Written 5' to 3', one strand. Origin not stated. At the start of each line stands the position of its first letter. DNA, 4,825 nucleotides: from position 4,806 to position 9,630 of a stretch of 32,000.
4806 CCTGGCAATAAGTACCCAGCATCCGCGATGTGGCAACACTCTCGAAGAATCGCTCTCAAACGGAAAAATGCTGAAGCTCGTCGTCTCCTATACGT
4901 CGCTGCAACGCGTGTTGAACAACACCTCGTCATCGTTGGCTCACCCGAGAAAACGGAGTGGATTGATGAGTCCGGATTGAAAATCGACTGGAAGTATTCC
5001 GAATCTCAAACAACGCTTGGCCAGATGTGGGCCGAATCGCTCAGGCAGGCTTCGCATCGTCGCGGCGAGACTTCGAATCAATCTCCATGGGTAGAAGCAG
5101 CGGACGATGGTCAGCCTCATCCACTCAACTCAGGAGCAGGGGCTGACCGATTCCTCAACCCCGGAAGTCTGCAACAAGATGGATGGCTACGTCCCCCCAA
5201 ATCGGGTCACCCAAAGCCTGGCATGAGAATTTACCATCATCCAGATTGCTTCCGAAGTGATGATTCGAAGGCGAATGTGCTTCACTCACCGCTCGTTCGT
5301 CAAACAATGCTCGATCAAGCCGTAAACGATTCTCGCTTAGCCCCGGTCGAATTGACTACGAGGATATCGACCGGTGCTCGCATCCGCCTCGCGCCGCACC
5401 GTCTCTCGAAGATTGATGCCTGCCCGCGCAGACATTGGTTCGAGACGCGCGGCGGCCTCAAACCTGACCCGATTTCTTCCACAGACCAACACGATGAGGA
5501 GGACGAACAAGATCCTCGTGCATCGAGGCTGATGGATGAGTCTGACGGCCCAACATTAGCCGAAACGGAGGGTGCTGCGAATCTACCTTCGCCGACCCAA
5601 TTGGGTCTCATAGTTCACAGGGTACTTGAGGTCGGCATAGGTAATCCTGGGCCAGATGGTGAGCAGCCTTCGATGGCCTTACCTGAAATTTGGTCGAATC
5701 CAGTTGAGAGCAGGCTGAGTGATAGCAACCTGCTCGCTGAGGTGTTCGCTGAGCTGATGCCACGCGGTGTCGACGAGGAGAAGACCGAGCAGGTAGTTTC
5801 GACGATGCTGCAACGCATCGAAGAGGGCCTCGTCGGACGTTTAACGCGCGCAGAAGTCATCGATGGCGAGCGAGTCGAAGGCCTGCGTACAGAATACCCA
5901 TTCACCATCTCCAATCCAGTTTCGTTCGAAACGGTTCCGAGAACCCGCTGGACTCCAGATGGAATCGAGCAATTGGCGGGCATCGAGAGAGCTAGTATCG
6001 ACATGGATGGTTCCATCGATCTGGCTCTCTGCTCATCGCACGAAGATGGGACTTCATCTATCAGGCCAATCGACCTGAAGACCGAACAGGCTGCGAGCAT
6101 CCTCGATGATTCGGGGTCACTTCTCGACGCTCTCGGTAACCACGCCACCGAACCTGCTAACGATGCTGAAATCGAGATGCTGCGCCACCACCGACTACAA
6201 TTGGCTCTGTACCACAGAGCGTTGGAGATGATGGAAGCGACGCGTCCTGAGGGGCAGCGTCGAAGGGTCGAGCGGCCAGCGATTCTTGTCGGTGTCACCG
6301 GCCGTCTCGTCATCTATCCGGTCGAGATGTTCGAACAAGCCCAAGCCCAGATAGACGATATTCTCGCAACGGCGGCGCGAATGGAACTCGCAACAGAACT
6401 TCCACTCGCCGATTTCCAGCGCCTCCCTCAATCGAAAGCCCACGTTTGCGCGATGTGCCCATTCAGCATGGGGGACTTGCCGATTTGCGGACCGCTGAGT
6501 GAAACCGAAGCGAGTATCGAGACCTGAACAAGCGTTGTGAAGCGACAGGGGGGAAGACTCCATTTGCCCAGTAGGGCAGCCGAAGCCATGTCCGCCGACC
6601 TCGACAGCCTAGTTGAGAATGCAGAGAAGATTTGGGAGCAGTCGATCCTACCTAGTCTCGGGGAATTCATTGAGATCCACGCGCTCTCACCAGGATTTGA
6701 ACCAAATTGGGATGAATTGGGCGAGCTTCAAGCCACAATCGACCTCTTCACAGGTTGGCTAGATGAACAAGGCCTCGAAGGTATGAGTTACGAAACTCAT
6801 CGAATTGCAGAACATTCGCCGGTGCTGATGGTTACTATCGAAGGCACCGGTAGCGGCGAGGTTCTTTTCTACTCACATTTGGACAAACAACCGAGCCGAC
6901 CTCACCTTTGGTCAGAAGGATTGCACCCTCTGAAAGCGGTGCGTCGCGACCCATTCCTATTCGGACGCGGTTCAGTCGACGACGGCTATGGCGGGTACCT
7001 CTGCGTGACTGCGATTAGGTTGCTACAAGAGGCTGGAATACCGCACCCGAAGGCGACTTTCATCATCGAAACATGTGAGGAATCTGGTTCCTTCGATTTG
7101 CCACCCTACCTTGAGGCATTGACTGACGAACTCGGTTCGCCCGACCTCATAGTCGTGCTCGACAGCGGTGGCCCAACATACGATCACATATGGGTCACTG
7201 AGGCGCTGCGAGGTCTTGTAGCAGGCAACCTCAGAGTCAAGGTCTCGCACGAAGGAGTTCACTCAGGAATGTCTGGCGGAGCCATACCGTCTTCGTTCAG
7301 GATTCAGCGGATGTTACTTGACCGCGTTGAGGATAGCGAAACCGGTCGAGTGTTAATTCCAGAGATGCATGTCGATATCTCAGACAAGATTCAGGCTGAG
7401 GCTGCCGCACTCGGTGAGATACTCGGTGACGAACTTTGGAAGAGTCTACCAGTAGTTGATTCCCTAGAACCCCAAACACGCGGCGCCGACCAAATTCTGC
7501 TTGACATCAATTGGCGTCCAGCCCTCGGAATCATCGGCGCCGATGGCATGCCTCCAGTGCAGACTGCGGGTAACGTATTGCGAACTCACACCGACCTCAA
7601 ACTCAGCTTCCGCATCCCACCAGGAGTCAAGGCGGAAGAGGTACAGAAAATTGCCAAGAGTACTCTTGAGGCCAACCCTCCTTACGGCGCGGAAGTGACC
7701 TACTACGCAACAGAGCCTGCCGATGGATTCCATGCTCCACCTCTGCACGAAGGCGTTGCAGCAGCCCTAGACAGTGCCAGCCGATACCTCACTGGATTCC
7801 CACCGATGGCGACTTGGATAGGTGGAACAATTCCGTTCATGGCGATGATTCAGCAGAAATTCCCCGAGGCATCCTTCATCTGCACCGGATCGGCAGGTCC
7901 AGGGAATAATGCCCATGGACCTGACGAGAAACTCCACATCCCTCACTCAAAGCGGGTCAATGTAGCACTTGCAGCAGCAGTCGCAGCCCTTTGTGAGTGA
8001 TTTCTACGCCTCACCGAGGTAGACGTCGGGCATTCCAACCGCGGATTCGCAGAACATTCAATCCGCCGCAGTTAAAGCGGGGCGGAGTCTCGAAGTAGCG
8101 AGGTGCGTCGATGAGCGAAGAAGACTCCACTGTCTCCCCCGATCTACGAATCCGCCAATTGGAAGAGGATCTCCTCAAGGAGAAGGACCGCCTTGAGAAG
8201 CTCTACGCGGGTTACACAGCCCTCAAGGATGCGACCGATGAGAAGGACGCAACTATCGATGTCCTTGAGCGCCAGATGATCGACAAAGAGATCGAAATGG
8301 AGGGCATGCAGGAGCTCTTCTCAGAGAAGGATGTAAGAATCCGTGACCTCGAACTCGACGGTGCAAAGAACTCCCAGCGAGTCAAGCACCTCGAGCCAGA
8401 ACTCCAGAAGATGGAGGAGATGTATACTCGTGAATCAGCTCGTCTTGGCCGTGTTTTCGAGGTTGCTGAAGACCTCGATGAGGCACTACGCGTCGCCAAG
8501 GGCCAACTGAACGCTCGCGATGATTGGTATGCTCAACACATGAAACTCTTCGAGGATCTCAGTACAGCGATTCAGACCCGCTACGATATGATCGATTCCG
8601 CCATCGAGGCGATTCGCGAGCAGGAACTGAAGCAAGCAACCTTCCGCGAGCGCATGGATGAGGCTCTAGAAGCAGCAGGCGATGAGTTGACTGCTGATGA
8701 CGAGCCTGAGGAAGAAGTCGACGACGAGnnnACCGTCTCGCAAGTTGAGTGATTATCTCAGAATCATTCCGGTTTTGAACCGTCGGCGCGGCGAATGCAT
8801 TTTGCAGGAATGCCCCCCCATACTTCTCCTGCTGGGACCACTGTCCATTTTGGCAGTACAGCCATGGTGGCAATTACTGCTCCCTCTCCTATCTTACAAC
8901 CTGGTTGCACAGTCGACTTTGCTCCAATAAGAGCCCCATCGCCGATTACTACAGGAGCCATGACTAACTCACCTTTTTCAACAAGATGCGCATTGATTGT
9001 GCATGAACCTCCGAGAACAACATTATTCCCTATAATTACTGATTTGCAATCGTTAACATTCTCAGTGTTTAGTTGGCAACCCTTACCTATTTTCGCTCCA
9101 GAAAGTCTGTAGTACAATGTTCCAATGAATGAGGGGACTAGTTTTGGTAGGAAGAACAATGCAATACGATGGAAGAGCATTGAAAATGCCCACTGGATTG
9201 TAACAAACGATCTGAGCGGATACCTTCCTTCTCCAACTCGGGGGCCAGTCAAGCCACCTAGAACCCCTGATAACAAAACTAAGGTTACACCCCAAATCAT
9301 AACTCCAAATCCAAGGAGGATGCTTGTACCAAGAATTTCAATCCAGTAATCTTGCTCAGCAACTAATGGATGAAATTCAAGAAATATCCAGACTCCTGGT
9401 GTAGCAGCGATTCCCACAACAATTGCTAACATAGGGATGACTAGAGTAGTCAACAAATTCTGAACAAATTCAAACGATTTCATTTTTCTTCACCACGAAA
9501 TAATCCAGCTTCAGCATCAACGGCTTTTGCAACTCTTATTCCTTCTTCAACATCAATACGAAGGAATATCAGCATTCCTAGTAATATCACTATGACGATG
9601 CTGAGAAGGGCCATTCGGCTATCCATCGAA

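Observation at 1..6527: Bacterial-style two-subunit helicase-nuclease (AddAB/AdnAB-like) in an archaeal chromosome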

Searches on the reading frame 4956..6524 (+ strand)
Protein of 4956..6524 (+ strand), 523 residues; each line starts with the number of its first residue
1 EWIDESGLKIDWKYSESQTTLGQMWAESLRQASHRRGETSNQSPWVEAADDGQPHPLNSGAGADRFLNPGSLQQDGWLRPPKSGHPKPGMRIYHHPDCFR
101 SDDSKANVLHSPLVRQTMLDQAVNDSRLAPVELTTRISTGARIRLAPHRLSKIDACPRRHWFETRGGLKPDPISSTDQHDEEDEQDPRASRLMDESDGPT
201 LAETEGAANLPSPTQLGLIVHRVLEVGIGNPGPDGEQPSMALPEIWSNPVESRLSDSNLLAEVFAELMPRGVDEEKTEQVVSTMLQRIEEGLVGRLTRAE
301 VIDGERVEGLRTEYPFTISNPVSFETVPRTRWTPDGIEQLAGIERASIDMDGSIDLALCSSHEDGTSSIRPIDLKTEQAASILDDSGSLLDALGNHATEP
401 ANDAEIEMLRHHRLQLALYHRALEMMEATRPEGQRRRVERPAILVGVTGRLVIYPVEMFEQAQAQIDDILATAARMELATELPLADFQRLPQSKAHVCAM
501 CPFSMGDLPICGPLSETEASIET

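Call 76: predict_structure(alignment_id=A3)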
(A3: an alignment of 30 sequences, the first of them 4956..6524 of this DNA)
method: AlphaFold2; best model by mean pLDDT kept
length: 523 residues; sequences in the alignment: 30
mean_pLDDT: 84.2   pTM: 0.68
mean pLDDT of the five models: 84.2, 82.9, 80.9, 80.5, 78.8
residues with pLDDT >= 90: 278; 70-90: 144; 50-70: 64; < 50: 37
segments of 3 or more residues with pLDDT < 50: 177-206, 519-523
pLDDT, mean of each block of 10 residues (from residue 1): 77 68 83 89 88 84 79 77 64 62 57 68 59 63 92 93 88 59 41 42 56 93 97 92 92 97 96 95 97 96 96 96 90 88 93 97 95 95 92 96 97 96 96 95 98 97 95 92 88 90 87 72 44
secondary structure, 60 per line:
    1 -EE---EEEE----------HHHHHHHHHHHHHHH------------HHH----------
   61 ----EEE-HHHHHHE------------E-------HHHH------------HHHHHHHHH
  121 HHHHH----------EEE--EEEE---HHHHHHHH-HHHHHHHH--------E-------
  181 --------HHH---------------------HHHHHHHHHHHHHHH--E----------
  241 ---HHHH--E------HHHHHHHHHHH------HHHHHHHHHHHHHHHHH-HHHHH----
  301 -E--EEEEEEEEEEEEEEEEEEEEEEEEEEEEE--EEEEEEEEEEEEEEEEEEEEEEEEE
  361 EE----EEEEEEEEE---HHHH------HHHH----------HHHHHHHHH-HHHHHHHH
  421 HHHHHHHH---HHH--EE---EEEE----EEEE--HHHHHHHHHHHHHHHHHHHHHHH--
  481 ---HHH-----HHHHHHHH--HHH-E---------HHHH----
elements in order: E7-10 H21-35 E65-67 H69-74 H96-99 H112-125 E136-138 E141-144 H148-155 H157-164 H213-227 H244-247 H257-267 H274-290 H292-296 E305-333 E336-362 E367-375 H379-382 H389-392 H403-411 H413-428 E442-445 E450-453 H456-478 H492-499 H516-519

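Call 81: fold_search(model_id=the predicted structure, library=pdb)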
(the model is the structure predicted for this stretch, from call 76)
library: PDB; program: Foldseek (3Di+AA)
matches with E <= 10: 375; with E <= 0.001: 17
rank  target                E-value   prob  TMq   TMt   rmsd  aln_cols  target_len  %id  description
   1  9np6_A                1.1e-06  1.00  0.27  0.17  15.2       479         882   15  Cryo-EM structure of AdnA(D934A)-AdnB(D1014A) in complex with AMPPNP and blunt end DNA (released 2025-03-19)
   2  9iac_A                4.8e-06  1.00  0.28  0.47  10.3       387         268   13  Structure of the Argonaute-associated Cas4 family protein 1 (ACE1) from Microcystis aeruginosa (MaACE1) (released 2025-04-23)
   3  9iac_B                8.2e-06  1.00  0.29  0.50   9.9       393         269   13  Structure of the Argonaute-associated Cas4 family protein 1 (ACE1) from Microcystis aeruginosa (MaACE1) (released 2025-04-23)
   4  6ppr_A                8.6e-06  1.00  0.29  0.19  14.4       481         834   14  Cryo-EM structure of AdnA(D934A)-AdnB(D1014A) in complex with AMPPNP and DNA (released 2019-11-20)
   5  7sjr_A                1.0e-05  1.00  0.28  0.18  15.3       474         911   15  Cryo-EM structure of AdnA-AdnB(W325A) in complex with DNA and AMPPNP (released 2021-12-22)
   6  5ean_A                1.3e-05  1.00  0.31  0.17  12.6       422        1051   14  Crystal structure of Dna2 in complex with a 5' overhang DNA (released 2015-11-18)
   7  4cej_A                1.5e-05  1.00  0.25  0.12  11.6       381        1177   12  Crystal structure of AddAB-DNA-ADPNP complex at 3 Angstrom resolution (released 2014-03-12)
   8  6ppu_A                2.9e-05  1.00  0.27  0.24  14.4       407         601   14  Cryo-EM structure of AdnAB-AMPPNP-DNA complex (released 2019-11-20)
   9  5eax_A                4.7e-05  1.00  0.30  0.16  12.6       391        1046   12  Crystal structure of Dna2 in complex with an ssDNA (released 2015-11-18)
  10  9iab_A                6.6e-05  1.00  0.28  0.49  10.8       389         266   10  Structure of the Argonaute-associated Cas4 family protein 1 (ACE1) from Chroococcidiopsis thermalis (CtACE1) (released 2025-04-23)
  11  4cei_B                6.6e-05  0.97  0.23  0.12  19.1       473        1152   14  Crystal structure of ADPNP-bound AddAB with a forked DNA substrate (released 2014-03-12)
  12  4cei_A                1.3e-04  1.00  0.25  0.12  10.4       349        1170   13  Crystal structure of ADPNP-bound AddAB with a forked DNA substrate (released 2014-03-12)
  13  4ceh_B                1.9e-04  0.98  0.23  0.12  18.5       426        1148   14  Crystal structure of AddAB with a forked DNA substrate (released 2014-03-12)
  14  4cej_B                2.0e-04  0.98  0.22  0.12  17.3       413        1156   14  Crystal structure of AddAB-DNA-ADPNP complex at 3 Angstrom resolution (released 2014-03-12)
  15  5eaw_A                2.4e-04  1.00  0.28  0.15  12.6       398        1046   13  Crystal structure of Dna2 nuclease-helicase (released 2015-11-18)
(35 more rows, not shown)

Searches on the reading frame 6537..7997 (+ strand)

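Call 6: search_protein_families(library=pfam, proteins=[window:6537-7997:+], max_evalue=0.01)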
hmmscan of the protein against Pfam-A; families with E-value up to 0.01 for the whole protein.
window:6537-7997:+ (487 aa): 2 families
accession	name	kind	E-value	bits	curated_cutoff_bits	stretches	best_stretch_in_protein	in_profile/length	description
PF01546.33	Peptidase_M20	-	1.2e-17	64.9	24.6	1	110-473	1-195/206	Peptidase family M20/M25/M40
PF07687.19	M20_dimer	-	0.0031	17.9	21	1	224-381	3-103/107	Peptidase dimerisation domain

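Call 7: search_protein_families(library=ncbifam, proteins=[window:6537-7997:+], max_evalue=0.01)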
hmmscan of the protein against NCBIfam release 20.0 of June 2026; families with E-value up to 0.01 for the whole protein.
window:6537-7997:+ (487 aa): 26 families (the best 25 are shown)
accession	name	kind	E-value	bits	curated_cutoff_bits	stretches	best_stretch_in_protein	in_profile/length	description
NF005914.0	PRK07907.1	subfamily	4.8e-60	203.7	300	1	93-482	71-450/456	hypothetical protein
NF006579.0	PRK09104.1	subfamily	1.3e-32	113.4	327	1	21-473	5-450/465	hypothetical protein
NF006053.0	PRK08201.1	equivalog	3.8e-32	111.8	441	1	62-469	37-437/458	dipeptidase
NF005034.0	PRK06446.1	subfamily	8.4e-16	57.8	369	1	86-468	43-416/436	hypothetical protein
NF005478.0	PRK07079.1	subfamily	4.8e-15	55.4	330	1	75-287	54-267/469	hypothetical protein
NF006399.0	PRK08651.1-2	equivalog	1.7e-12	47.1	381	1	43-252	12-205/405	succinyl-diaminopimelate desuccinylase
NF010589.0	PRK13983.1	equivalog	7.8e-12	44.8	333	1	33-223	12-203/409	M20 family metallo-hydrolase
TIGR01910.1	DapE-ArgE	subfamily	2e-09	37.1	217.6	1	72-246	28-195/373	ArgE/DapE family deacylase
NF004809.0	PRK06156.1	equivalog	4e-09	36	438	1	96-213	152-269/573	dipeptidase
NF006596.0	PRK09133.1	subfamily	8.1e-07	27.9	349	1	87-185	82-180/474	hypothetical protein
NF003474.0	PRK05111.1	equivalog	1.1e-06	27.8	460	1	54-192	24-154/383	acetylornithine deacetylase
NF005710.0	PRK07522.1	subfamily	2.7e-06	26.8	412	1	69-245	33-198/391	acetylornithine deacetylase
TIGR01892.1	AcOrn-deacetyl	equivalog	4e-06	26.1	297.7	1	67-263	20-203/365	acetylornithine deacetylase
TIGR01880.1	Ac-peptdase-euk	subfamily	1.2e-05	24.2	338.6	1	83-181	47-146/401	N-acyl-aliphatic-L-amino acid amidohydrolase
NF005591.0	PRK07318.1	equivalog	1.3e-05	24.7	435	1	106-194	79-165/466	dipeptidase PepV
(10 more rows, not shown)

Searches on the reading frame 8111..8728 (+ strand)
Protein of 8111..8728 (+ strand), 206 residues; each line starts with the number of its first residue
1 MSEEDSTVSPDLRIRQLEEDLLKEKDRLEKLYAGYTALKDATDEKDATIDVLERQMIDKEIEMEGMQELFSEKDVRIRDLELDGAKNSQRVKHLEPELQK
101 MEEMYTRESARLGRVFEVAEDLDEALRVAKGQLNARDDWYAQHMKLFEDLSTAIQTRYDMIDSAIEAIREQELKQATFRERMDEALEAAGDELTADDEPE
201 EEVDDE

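Call 6: search_protein_families(library=pfam, proteins=[window:8111-8728:+], max_evalue=0.01)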
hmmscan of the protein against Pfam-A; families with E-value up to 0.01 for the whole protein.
window:8111-8728:+ (206 aa): 1 family
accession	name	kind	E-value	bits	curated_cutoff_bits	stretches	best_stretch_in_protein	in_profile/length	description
PF08317.16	Spc7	-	0.0073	16.1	34.5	1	132-202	123-193/196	Spc7 kinetochore protein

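Call 7: search_protein_families(library=ncbifam, proteins=[window:8111-8728:+], max_evalue=0.01)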
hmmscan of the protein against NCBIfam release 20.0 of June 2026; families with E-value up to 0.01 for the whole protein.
window:8111-8728:+ (206 aa): 4 families
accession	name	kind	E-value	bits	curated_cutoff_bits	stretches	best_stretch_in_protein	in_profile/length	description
TIGR02168.1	SMC_prok_B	equivalog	8.2e-06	23.8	567.35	1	11-184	790-963/1181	chromosome segregation protein SMC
NF052320.1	Cbp1_fam_LP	subfamily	5e-05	22.9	90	1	14-116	90-192/286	Cbp1 family collagen-binding glycoprotein adhesin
NF045622.1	Npun_F5560_fam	hypoth_equivalog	0.0051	16.9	125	1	14-124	18-125/156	Npun_F5560 family protein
TIGR02169.1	SMC_prok_A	equivalog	0.0064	14.2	729.4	1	18-186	667-836/1165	chromosome segregation protein SMC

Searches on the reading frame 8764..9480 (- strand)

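Call 8: search_protein_families(library=pfam, proteins=[window:8764-9480:-], max_evalue=0.001)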
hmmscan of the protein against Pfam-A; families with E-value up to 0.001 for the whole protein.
window:8764-9480:- (238 aa): 3 families
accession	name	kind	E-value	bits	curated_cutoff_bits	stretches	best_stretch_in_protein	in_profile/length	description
PF00132.30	Hexapep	-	1.6e-12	47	27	1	177-210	2-35/36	Bacterial transferase hexapeptide (six repeats)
PF14602.12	Hexapep_2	-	4.8e-07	29.8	27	1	176-204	1-27/34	Hexapeptide repeat of succinyl-transferase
PF25084.1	LbH_EIF2B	-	1.4e-05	25.5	54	1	130-205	29-101/105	EIF2B subunit epsilon LbH domain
